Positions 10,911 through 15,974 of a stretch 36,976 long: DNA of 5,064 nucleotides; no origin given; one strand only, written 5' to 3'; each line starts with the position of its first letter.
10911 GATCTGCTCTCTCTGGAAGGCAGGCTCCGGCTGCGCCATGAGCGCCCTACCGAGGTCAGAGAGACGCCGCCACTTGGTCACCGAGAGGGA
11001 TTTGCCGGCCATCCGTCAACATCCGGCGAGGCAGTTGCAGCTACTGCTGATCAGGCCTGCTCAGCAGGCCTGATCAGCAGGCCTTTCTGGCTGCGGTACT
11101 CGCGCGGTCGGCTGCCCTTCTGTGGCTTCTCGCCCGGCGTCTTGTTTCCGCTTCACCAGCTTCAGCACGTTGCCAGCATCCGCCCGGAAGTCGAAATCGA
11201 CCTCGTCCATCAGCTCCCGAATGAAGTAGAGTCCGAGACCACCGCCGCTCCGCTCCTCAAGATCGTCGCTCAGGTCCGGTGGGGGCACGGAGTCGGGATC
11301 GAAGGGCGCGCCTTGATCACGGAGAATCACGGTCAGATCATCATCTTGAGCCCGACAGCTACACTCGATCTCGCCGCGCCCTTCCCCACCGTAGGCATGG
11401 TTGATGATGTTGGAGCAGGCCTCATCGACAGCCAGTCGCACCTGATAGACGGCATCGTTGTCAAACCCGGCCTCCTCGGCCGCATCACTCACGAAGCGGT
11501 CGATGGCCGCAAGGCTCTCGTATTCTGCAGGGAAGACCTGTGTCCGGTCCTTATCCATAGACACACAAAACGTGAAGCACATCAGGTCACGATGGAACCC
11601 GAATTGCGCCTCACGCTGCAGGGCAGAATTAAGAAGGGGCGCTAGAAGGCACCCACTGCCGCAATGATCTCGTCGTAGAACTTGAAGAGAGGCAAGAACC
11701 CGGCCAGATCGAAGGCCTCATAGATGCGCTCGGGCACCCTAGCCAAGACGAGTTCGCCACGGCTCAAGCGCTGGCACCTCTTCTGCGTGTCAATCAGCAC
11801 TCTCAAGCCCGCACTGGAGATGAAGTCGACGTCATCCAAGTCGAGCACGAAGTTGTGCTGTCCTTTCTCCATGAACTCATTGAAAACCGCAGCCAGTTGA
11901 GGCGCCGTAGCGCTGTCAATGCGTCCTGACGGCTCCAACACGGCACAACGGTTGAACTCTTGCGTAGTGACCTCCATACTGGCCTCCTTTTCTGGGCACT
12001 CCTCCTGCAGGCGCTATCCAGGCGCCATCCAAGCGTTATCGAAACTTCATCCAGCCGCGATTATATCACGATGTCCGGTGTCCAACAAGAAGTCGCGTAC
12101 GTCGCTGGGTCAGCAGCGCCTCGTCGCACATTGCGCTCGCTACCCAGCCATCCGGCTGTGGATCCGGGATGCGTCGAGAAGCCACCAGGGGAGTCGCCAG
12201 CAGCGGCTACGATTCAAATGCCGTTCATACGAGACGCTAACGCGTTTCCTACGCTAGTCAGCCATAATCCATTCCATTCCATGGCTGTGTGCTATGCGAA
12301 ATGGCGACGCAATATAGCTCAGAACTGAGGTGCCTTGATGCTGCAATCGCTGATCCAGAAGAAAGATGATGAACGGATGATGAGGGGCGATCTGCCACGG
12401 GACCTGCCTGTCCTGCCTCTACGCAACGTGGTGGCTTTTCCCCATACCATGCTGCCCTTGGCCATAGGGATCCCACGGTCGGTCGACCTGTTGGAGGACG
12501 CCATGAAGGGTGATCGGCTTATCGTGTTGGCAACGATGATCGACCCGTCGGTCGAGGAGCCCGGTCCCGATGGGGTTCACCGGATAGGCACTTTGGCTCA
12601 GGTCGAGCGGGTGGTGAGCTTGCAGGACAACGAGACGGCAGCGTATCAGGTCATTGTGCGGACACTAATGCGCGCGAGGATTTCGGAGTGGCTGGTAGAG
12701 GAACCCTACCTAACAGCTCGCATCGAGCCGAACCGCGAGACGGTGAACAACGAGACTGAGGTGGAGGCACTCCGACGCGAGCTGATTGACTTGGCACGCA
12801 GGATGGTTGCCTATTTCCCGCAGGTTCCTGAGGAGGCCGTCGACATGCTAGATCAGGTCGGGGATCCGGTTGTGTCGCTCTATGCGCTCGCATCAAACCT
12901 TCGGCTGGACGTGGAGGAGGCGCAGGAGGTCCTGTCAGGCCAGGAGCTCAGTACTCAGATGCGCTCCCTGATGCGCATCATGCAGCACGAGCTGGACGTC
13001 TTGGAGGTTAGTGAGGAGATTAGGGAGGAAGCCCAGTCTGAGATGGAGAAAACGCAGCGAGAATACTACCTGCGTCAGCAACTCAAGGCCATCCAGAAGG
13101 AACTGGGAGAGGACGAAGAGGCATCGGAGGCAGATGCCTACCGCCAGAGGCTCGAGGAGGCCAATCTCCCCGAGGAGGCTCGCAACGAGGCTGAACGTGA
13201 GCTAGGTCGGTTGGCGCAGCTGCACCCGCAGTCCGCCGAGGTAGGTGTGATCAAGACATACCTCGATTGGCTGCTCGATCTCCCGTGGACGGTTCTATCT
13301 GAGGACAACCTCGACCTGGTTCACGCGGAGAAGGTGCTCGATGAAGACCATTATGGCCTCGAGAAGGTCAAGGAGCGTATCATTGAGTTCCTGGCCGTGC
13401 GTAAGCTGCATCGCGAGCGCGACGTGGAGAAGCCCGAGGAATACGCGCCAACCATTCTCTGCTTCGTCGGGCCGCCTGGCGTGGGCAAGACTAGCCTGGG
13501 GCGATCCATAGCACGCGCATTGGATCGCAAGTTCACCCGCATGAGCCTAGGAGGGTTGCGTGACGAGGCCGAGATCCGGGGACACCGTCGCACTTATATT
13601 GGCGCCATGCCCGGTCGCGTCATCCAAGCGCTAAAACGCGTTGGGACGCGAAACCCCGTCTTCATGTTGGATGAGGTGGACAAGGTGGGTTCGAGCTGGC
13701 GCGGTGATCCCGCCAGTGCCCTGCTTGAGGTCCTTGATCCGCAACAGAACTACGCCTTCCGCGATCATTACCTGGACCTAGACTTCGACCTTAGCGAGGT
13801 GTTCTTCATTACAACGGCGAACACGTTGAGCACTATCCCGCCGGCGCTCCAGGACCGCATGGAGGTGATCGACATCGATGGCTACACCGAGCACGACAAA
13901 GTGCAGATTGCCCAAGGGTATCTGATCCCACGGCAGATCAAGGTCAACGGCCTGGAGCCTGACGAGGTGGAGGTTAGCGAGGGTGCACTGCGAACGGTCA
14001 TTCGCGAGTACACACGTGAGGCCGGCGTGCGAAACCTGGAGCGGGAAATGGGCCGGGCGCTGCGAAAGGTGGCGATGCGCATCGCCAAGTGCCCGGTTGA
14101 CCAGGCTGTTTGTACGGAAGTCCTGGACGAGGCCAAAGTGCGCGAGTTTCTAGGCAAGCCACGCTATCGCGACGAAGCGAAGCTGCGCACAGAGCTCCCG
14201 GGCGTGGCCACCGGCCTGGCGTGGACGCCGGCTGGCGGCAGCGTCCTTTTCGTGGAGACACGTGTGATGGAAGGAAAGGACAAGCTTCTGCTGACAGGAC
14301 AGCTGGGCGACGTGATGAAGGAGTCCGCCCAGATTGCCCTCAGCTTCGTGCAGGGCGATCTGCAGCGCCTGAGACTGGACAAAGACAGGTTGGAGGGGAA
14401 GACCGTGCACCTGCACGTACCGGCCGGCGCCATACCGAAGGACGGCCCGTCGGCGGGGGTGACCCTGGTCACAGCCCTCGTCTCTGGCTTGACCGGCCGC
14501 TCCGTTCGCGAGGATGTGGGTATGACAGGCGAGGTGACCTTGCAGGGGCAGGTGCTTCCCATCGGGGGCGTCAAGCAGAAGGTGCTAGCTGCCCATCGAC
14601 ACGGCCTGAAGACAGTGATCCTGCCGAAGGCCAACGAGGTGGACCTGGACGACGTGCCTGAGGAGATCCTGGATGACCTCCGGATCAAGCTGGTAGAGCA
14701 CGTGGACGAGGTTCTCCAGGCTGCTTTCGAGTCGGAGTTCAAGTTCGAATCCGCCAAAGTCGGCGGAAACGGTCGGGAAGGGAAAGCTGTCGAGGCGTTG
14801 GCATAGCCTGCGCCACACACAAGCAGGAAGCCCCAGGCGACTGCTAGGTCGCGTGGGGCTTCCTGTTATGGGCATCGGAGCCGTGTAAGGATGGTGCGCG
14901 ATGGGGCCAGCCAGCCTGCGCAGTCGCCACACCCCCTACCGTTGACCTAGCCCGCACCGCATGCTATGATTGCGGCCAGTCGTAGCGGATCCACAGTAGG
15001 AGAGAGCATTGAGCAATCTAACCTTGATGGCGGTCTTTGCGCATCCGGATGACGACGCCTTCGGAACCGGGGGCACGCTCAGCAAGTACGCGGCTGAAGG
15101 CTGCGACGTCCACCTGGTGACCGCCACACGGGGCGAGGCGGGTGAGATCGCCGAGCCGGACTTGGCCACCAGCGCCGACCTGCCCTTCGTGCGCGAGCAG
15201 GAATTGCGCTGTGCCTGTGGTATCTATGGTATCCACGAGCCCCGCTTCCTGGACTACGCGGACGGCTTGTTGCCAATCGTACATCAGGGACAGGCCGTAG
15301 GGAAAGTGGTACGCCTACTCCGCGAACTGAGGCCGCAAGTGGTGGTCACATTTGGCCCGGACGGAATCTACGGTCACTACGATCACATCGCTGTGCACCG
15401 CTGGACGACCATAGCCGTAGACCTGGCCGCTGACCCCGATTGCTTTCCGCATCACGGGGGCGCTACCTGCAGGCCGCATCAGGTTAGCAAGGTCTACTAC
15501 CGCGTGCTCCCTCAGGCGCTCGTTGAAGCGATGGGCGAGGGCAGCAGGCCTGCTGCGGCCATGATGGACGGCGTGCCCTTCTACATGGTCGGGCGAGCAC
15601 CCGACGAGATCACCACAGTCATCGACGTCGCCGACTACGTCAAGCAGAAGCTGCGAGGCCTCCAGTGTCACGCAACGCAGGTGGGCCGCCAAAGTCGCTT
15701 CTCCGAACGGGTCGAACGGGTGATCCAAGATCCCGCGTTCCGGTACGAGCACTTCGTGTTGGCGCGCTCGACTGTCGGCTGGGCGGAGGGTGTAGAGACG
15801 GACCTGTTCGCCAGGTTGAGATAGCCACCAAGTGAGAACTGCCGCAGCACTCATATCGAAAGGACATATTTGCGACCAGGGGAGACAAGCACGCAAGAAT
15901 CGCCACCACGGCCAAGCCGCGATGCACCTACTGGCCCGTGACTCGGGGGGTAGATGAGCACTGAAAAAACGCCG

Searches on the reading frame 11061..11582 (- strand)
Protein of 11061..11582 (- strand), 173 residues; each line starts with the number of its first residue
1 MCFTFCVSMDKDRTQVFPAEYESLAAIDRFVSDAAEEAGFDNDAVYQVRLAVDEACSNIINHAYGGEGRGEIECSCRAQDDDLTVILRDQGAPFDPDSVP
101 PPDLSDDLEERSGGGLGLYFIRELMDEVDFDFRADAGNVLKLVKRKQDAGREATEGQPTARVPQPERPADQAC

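Call 5: search_protein_families(library=pfam, proteins=[window:11061-11582:-], max_evalue=0.001)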
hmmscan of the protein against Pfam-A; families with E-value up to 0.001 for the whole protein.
window:11061-11582:- (173 aa): 2 families
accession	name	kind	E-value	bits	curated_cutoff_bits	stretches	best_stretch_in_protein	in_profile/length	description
PF13581.12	HATPase_c_2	-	7.1e-32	110.5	27.4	1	17-144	1-127/127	Histidine kinase-like ATPase domain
PF02518.31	HATPase_c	-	1.5e-08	35.5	26.4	1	48-132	6-91/111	Histidine kinase-, DNA gyrase B-, and HSP90-like ATPase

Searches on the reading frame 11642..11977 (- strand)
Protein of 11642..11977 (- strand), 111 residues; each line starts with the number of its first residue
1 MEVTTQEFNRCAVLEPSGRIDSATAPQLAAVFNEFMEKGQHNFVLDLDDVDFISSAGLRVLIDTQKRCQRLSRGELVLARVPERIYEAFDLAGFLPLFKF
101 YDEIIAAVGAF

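Call 72: search_protein_families(library=pfam, proteins=[window:11642-11977:-], max_evalue=0.001)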
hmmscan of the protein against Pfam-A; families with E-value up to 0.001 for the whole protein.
window:11642-11977:- (111 aa): 2 families
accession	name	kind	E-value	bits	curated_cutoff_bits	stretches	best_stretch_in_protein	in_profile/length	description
PF01740.26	STAS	-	5.4e-19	68.4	22.6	1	4-104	3-103/106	STAS domain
PF13466.11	STAS_2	-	2.2e-09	37.8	29.2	1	17-94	4-79/80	STAS domain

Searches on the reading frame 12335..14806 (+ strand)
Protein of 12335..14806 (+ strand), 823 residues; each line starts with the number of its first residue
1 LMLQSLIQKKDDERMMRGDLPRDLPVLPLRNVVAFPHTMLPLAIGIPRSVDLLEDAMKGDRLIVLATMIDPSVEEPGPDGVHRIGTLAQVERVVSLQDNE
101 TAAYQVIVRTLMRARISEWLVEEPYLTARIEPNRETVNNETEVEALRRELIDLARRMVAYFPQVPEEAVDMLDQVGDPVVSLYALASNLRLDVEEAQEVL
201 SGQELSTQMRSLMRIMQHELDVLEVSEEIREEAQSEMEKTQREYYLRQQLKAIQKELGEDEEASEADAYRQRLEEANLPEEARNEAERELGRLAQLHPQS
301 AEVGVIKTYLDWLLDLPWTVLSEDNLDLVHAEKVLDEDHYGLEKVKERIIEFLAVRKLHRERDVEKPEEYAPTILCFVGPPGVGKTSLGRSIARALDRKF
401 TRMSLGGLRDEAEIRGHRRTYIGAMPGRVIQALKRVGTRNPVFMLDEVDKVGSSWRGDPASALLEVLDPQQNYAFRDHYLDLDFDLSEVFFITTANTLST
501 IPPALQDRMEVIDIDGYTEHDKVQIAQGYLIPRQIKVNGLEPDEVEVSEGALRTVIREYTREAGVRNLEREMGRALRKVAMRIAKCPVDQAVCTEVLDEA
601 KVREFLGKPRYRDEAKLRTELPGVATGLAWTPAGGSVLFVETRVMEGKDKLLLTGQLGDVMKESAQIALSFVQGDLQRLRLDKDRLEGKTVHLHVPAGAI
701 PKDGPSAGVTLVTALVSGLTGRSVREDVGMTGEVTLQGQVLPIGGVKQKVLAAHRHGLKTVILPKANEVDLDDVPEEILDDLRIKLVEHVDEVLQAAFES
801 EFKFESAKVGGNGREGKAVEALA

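Call 5: search_protein_families(library=pfam, proteins=[window:12335-14806:+], max_evalue=0.001)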
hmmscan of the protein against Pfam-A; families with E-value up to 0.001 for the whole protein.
window:12335-14806:+ (823 aa): 8 families
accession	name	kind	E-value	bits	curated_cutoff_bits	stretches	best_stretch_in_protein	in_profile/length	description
PF05362.19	Lon_C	-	6.4e-86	287.6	21.1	1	598-799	3-204/205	Lon protease (S16) C-terminal proteolytic domain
PF02190.22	LON_substr_bdg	-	8.3e-38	130.7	28.7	1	24-217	2-199/200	ATP-dependent protease La (LON) substrate-binding domain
PF00004.35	AAA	-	1.1e-23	84.6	21.2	1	375-511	1-125/131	ATPase family associated with various cellular activities (AAA)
PF22667.2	Lon_lid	-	8.8e-20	70.6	27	1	536-585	1-50/57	Lon protease AAA+ ATPase lid domain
PF07728.20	AAA_5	-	4.4e-10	40.2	22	1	375-509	2-139/139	AAA domain (dynein-related subfamily)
PF13541.12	ChlI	-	1.2e-07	32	27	1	640-767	1-121/121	Subunit ChlI of Mg-chelatase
PF13401.12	AAA_22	-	5.9e-06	27.1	27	0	372-454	5-97/130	AAA domain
PF13191.12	AAA_16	-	6.9e-05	23.8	32.6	0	365-399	17-51/167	AAA ATPase domain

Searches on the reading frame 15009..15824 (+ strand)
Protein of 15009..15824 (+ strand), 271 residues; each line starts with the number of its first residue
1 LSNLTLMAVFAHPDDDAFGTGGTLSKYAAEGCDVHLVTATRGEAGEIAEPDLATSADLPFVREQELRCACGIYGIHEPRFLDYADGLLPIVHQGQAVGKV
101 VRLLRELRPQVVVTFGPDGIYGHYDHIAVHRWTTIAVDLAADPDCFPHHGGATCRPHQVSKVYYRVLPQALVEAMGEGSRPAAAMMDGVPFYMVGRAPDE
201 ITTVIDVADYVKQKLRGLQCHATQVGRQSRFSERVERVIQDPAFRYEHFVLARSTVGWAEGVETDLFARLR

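Call 5: search_protein_families(library=pfam, proteins=[window:15009-15824:+], max_evalue=0.001)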
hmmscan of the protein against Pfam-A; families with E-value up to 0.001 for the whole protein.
window:15009-15824:+ (271 aa): 1 family
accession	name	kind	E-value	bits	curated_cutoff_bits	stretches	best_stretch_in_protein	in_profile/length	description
PF02585.22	PIG-L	-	2.3e-32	112.6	28.2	1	7-136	1-128/129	GlcNAc-PI de-N-acetylase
